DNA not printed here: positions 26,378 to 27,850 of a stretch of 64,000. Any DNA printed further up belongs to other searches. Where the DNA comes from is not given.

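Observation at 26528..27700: SAMHD1/dGTPase-like HD-domain dNTP triphosphohydrolase directly adjacent to the R-M system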

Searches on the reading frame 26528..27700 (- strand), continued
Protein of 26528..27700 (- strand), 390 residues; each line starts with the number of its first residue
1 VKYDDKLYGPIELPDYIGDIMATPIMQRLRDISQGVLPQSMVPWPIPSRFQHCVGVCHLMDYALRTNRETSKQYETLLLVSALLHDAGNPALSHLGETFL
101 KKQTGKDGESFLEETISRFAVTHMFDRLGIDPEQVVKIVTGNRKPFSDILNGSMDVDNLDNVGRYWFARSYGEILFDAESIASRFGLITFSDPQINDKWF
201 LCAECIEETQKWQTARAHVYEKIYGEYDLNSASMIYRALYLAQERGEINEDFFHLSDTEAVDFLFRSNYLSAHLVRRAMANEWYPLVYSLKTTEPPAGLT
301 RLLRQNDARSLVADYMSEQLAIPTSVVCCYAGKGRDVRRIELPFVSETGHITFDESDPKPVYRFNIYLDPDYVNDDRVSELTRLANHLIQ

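Call 26: search_protein_families(library=pfam, alignment_id=A2, max_evalue=0.0001)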
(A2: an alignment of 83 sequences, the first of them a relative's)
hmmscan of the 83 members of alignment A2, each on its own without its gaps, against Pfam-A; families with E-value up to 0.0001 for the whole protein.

A. member 1, L005:1852-2568:+ (239 aa): 0 families

B. families by the number of members that match (of 83 scanned): 82 families (the first 25 are shown)
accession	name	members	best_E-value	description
PF00521.26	DNA_topoisoIV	2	1.4e-163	DNA gyrase/topoisomerase IV, subunit A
PF03989.18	DNA_gyraseA_C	2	1e-72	DNA gyrase C-terminal domain, beta-propeller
PF01380.27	SIS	2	8.1e-61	SIS domain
PF01625.27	PMSR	2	2.8e-59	Peptide methionine sulfoxide reductase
PF01641.26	SelR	2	8.2e-46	SelR domain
PF01066.26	CDP-OH_P_transf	2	8.4e-28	CDP-alcohol phosphatidyltransferase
PF13517.12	FG-GAP_3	2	5e-23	FG-GAP-like repeat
PF13522.11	GATase_6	2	4e-19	Glutamine amidotransferase domain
PF04542.20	Sigma70_r2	2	5.1e-18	Sigma-70 region 2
PF08281.18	Sigma70_r4_2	2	5.3e-14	Sigma-70, region 4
PF13537.11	GATase_7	2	5.5e-14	Glutamine amidotransferase domain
PF01839.29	FG-GAP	2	3.5e-13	FG-GAP repeat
PF13847.12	Methyltransf_31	2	2.5e-09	Methyltransferase domain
PF07733.18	DNA_pol3_alpha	1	4.8e-103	Bacterial DNA polymerase III alpha NTPase domain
PF01425.27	Amidase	1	3.9e-94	Amidase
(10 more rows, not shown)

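Call 27: search_protein_families(library=padloc, alignment_id=A2, max_evalue=0.00001)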
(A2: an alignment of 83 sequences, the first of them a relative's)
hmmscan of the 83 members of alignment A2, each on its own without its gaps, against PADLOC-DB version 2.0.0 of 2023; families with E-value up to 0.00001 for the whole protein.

A. member 1, L005:1852-2568:+ (239 aa): 0 families

B. families by the number of members that match (of 83 scanned): 95 families (the first 25 are shown)
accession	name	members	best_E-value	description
PDLC03322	MTase_II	1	1.6e-38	Type II methyltransferase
PDLC03364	MTase_II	1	4.8e-37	Type II methyltransferase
PDLC03380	MTase_II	1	1.6e-31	Type II methyltransferase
PDLC03239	MTase_II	1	6.6e-31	Type II methyltransferase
PDLC03353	MTase_II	1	4e-29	Type II methyltransferase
PDLC03224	MTase_II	1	6.2e-27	Type II methyltransferase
PDLC03362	MTase_II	1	5.8e-25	Type II methyltransferase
PDLC03377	MTase_II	1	6.8e-25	Type II methyltransferase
PDLC02503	BrxHI|BrxHII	1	2.5e-24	BrxHI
PDLC02864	DpdF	1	1.7e-23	DpdF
PDLC03928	PsyrT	1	2.5e-22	-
PDLC03249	MTase_II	1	3.4e-22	Type II methyltransferase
PDLC03325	MTase_II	1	9.9e-20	Type II methyltransferase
PDLC03350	MTase_II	1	4.1e-19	Type II methyltransferase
PDLC03371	MTase_II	1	7.5e-19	Type II methyltransferase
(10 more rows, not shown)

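Call 28: fold_search(model_id=the predicted structure, library=pdb)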
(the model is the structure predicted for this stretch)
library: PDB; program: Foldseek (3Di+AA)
matches with E <= 10: 401; with E <= 0.001: 197
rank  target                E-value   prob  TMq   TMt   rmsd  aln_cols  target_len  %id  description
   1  9mr6_C                1.9e-15  1.00  0.76  0.68   4.6       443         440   18  X-ray crystal structure of SAMHD1 from Rhizophagus irregularis (released 2025-04-30)
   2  9mr6_D                8.2e-15  1.00  0.76  0.68   4.4       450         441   18  X-ray crystal structure of SAMHD1 from Rhizophagus irregularis (released 2025-04-30)
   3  9mr6_B                1.1e-14  1.00  0.76  0.69   4.7       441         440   18  X-ray crystal structure of SAMHD1 from Rhizophagus irregularis (released 2025-04-30)
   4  9mr6_A                2.3e-14  1.00  0.75  0.67   4.6       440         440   17  X-ray crystal structure of SAMHD1 from Rhizophagus irregularis (released 2025-04-30)
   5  2hek_A                4.1e-14  1.00  0.73  0.77   4.3       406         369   19  Crystal structure of O67745, a hypothetical protein from Aquifex aeolicus at 2.0 A resolution. (released 2006-07-04)
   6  2q14_A                6.6e-14  1.00  0.69  0.67   6.0       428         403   17  Crystal structure of Phosphohydrolase (BT4208) from Bacteroides thetaiotaomicron VPI-5482 at 2.20 A resolution (released 2007-06-12)
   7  2q14_B                7.6e-14  1.00  0.68  0.66   6.3       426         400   17  Crystal structure of Phosphohydrolase (BT4208) from Bacteroides thetaiotaomicron VPI-5482 at 2.20 A resolution (released 2007-06-12)
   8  5ao4_B                8.4e-14  1.00  0.73  0.68   5.4       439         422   16  Crystal structure of in vitro phosphorylated human SAMHD1 (amino acid residues 115-626) bound to GTP (released 2015-10-14)
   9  7a5y_F                1.1e-13  1.00  0.77  0.67   4.6       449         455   14  Crystal structure of tetrameric human H215A-SAMHD1 (residues 109-626) with Rp-dGTP-alphaS (T8T) and Mg (released 2021-05-26)
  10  4lrl_B                1.2e-13  1.00  0.71  0.64   5.5       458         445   16  Structure of an Enterococcus Faecalis HD-domain protein complexed with dGTP and dTTP (released 2013-11-20)
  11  2q14_C                1.4e-13  1.00  0.68  0.66   5.9       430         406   18  Crystal structure of Phosphohydrolase (BT4208) from Bacteroides thetaiotaomicron VPI-5482 at 2.20 A resolution (released 2007-06-12)
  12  2q14_D                2.0e-13  1.00  0.66  0.64   6.4       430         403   17  Crystal structure of Phosphohydrolase (BT4208) from Bacteroides thetaiotaomicron VPI-5482 at 2.20 A resolution (released 2007-06-12)
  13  7a5y_H                2.3e-13  1.00  0.75  0.66   4.6       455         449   13  Crystal structure of tetrameric human H215A-SAMHD1 (residues 109-626) with Rp-dGTP-alphaS (T8T) and Mg (released 2021-05-26)
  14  5ao3_C                2.8e-13  1.00  0.74  0.66   5.2       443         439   14  Crystal structure of human SAMHD1 (amino acid residues 115-626) bound to GTP (released 2016-04-20)
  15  4zwg_B                2.9e-13  1.00  0.75  0.65   4.7       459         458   14  Crystal structure of the GTP-dATP-bound catalytic core of SAMHD1 phosphomimetic T592E mutant (released 2015-09-02)
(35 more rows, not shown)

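Call 29: search_solved_structures(query=A1, max_evalue=0.01, show_alignments=5)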
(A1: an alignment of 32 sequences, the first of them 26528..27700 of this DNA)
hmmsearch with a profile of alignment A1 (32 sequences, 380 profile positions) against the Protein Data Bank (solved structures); distinct sequences matched with E-value up to 0.01: 37.
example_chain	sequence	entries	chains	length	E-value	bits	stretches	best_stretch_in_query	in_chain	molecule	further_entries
2hek_A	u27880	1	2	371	1.6e-25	93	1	2-290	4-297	Hypothetical protein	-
2q14_A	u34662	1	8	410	5.7e-21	78.1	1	3-257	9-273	Phosphohydrolase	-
9mr6_A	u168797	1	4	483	1.4e-18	70.2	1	2-307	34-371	HD domain-containing protein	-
6pwy_A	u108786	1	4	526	5.5e-16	61.7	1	3-131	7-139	ZK177.8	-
2o6i_A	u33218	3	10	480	6.3e-15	58.2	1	15-223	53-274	HD domain protein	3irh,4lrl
6brg_A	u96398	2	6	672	2.8e-12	49.5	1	3-96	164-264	Deoxynucleoside triphosphate triphosphohydrolase SAMHD1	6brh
6tx0_A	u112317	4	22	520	3.4e-12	49.2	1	3-95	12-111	Deoxynucleoside triphosphate triphosphohydrolase SAMHD1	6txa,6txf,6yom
5ao1_A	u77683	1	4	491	3.8e-12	49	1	3-95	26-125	DEOXYNUCLEOSIDE TRIPHOSPHATE TRIPHOSPHOHYDROLASE SAMHD1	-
8gb1_A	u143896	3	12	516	4.1e-12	48.9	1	3-95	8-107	Deoxynucleoside triphosphate triphosphohydrolase SAMHD1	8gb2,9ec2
4q7h_A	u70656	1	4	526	4.1e-12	48.9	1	3-95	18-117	Deoxynucleoside triphosphate triphosphohydrolase SAMHD1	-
6txc_A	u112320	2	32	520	4.2e-12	48.9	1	3-95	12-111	Deoxynucleoside triphosphate triphosphohydrolase SAMHD1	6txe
4mz7_A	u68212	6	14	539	4.3e-12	48.8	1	3-95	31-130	Deoxynucleoside triphosphate triphosphohydrolase SAMHD1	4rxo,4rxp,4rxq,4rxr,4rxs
5ao3_A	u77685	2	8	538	4.5e-12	48.8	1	3-95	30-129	DEOXYNUCLEOSIDE TRIPHOSPHATE TRIPHOSPHOHYDROLASE SAMHD1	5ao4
5ao0_A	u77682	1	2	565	4.6e-12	48.8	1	3-95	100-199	DEOXYNUCLEOSIDE TRIPHOSPHATE TRIPHOSPHOHYDROLASE SAMHD1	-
4bzc_A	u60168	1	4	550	4.7e-12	48.7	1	3-95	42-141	DEOXYNUCLEOSIDE TRIPHOSPHATE TRIPHOSPHOHYDROLASE SAMHD1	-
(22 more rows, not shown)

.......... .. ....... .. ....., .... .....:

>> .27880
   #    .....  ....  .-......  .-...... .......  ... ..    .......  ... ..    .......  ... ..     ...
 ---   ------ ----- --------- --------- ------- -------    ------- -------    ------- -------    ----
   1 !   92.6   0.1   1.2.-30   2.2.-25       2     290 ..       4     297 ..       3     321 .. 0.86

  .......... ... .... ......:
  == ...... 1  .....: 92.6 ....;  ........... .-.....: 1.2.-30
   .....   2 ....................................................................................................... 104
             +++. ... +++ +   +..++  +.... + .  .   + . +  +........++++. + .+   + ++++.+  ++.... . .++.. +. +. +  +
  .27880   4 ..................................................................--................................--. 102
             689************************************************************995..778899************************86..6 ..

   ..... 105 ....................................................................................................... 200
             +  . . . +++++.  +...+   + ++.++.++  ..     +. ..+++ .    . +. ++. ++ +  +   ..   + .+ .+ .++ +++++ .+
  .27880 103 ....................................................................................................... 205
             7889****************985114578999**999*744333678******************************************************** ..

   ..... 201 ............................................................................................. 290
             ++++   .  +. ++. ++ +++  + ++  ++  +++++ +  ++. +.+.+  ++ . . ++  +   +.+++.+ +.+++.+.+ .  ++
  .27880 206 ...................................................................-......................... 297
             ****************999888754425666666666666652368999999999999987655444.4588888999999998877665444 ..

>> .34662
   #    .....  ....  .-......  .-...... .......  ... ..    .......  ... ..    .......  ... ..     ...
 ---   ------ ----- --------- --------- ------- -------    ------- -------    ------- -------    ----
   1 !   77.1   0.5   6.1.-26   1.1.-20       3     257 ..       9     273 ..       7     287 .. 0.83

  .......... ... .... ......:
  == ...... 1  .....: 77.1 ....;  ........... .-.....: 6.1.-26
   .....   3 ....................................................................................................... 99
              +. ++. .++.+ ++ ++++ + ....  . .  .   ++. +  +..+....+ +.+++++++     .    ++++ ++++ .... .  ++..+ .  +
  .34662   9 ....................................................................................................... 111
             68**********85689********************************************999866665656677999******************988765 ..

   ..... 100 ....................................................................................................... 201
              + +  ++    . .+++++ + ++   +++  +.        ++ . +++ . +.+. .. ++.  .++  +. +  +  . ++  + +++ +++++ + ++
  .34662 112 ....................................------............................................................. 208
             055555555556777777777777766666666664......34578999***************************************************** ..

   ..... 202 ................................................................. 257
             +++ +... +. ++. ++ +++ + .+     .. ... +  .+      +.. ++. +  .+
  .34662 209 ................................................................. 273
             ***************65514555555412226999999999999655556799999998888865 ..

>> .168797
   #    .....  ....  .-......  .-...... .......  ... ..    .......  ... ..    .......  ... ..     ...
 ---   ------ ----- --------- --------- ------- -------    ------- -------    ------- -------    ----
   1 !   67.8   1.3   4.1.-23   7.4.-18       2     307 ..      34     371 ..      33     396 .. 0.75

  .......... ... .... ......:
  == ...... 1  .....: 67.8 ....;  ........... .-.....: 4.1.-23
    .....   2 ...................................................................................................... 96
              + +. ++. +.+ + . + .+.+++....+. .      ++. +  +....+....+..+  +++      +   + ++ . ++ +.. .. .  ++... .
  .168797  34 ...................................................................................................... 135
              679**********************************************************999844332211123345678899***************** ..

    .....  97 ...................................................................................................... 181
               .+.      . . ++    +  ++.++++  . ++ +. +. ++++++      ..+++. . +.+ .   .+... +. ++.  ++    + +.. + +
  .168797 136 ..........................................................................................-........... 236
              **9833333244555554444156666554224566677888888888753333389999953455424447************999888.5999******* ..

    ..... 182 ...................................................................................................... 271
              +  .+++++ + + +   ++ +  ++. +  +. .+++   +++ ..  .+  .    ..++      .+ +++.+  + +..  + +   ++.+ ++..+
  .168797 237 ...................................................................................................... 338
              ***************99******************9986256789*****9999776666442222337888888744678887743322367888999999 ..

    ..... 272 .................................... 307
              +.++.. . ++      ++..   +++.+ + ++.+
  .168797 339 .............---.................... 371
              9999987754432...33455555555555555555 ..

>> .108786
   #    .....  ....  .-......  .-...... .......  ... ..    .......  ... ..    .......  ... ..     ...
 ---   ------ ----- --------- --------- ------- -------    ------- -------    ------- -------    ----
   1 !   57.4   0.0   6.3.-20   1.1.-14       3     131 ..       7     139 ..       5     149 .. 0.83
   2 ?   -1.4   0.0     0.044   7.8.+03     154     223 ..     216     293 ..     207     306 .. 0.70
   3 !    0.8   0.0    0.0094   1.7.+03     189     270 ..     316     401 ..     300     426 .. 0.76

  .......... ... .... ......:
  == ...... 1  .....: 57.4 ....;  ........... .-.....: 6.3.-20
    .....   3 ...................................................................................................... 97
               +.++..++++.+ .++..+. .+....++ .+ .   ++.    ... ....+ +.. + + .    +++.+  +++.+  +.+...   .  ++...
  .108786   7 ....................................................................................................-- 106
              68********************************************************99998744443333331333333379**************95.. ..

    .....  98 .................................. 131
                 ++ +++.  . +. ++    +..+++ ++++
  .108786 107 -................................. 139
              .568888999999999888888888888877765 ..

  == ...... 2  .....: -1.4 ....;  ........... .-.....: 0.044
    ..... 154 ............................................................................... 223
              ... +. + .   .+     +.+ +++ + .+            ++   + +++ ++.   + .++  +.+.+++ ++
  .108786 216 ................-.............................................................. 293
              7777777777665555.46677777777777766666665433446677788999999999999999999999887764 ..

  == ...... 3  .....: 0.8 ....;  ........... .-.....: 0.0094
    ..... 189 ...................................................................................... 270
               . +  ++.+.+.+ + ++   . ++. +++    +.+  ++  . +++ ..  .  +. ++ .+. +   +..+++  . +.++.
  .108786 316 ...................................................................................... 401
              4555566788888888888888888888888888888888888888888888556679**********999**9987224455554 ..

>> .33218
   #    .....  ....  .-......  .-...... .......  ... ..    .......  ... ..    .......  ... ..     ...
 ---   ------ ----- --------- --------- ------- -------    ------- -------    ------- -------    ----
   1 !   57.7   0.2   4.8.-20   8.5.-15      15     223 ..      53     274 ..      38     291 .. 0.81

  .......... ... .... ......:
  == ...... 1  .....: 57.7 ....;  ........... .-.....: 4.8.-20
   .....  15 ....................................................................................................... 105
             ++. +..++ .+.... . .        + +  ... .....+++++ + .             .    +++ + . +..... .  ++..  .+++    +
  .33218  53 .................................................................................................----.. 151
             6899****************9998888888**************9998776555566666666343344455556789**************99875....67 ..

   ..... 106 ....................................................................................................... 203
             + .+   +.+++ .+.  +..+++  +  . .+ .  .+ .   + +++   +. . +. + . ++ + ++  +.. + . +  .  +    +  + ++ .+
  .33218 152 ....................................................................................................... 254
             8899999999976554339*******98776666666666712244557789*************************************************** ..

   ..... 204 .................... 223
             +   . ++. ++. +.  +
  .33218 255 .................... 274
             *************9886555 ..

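Call 31: find_related_loci(query=A1, collection=viral_contigs, flank=10000)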
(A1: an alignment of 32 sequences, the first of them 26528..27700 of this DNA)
Query A1 (390 aa) in viral_contigs; peptide patterns used: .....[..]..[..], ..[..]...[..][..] (x = any residue, [..] = any of these).
25 stretches matched a pattern, but none encodes a relative of the query by tblastn (E <= 1e-3).

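Call 43: search_protein_representatives(alignment_id=A1)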
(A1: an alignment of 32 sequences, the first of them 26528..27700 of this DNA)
Query: 32 sequences, 380 profile positions. Proteins with E-value up to 0.001 (for the whole library): 12642; up to 1e-10: 4875; up to 1e-30: 319. The best 150 are listed.
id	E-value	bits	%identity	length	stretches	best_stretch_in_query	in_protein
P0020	2.0e-162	556.9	-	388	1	2-378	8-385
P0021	2.4e-151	520.4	-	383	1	1-379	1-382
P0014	5.3e-150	516.0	-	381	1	1-379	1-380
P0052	2.8e-143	493.8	-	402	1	1-379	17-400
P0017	7.1e-141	485.9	-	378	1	1-377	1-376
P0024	1.9e-139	481.3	-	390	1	4-378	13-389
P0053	1.5e-136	471.7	-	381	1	1-376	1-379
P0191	2.4e-136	471.0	-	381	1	1-378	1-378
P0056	5.9e-136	469.8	-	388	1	1-378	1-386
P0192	1.3e-135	468.6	-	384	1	1-377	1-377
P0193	3.2e-134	464.0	-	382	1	1-378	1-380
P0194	1.1e-133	462.3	-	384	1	1-378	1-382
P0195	1.5e-131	455.3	-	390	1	1-376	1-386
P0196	1.9e-131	454.9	-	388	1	1-379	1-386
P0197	2.0e-127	441.7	-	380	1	1-379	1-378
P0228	2.8e-93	329.3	-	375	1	1-362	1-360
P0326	8.3e-47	176.3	-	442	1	3-375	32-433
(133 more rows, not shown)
